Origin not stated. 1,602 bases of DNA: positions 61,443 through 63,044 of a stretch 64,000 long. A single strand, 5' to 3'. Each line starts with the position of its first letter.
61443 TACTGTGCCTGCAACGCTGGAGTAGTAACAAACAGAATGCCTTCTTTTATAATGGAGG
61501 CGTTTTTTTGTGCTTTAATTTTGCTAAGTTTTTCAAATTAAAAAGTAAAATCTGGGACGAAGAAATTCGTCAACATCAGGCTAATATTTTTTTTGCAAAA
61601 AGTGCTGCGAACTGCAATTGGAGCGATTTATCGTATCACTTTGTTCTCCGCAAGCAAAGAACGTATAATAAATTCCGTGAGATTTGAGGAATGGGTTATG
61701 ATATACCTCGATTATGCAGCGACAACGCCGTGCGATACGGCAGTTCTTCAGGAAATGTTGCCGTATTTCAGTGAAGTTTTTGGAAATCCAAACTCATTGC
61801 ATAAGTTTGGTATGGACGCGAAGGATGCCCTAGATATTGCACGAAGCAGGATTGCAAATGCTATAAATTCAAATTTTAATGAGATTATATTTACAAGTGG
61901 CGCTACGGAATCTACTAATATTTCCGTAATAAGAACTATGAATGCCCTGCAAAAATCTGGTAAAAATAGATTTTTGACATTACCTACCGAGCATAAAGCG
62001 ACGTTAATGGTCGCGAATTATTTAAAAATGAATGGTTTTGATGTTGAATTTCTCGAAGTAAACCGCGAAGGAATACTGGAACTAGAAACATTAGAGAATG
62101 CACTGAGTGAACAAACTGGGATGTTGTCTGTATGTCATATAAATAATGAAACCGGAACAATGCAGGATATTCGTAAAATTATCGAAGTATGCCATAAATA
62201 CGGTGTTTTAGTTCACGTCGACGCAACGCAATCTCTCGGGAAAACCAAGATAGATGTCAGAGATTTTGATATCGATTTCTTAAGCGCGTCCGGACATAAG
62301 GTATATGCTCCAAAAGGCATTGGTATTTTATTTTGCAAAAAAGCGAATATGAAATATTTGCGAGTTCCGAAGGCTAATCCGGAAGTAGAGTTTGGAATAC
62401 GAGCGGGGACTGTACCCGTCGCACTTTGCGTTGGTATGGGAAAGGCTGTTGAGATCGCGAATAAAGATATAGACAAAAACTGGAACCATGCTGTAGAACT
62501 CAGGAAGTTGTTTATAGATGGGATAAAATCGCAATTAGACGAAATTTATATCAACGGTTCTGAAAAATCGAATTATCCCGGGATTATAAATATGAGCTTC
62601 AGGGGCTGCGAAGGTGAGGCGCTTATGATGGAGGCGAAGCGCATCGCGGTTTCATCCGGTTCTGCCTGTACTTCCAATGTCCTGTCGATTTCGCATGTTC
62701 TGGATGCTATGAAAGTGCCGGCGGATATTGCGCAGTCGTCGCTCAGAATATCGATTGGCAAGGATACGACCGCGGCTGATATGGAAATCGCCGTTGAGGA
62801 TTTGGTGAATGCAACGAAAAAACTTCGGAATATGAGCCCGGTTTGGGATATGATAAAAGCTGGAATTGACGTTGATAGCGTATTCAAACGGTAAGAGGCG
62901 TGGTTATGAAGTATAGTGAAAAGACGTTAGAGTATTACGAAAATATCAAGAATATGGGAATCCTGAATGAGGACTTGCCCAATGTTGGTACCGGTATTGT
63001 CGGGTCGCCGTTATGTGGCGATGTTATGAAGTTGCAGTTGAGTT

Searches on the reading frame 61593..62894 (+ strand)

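Call 62: search_protein_families(library=pfam, proteins=[window:61593-62894:+], max_evalue=0.001)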
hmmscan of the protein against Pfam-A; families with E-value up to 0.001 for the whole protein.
window:61593-62894:+ (433 aa): 5 families
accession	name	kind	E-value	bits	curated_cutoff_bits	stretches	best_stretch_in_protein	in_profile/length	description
PF00266.25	Aminotran_5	-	8.6e-81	272.2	21.5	1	37-398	1-369/371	Aminotransferase class-V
PF01053.26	Cys_Met_Meta_PP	-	1.1e-05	24.6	27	1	114-216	82-179/381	Cys/Met metabolism PLP-dependent enzyme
PF01212.27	Beta_elim_lyase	-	9e-05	22.4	27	1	139-212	86-170/288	Beta-eliminating lyase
PF00155.27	Aminotran_1_2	-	0.00014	21.6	19.7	1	97-210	68-185/361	Aminotransferase class I and II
PF01041.23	DegT_DnrJ_EryC1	-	0.00028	20.7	19.8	1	126-218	66-153/360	DegT/DnrJ/EryC1/StrS aminotransferase family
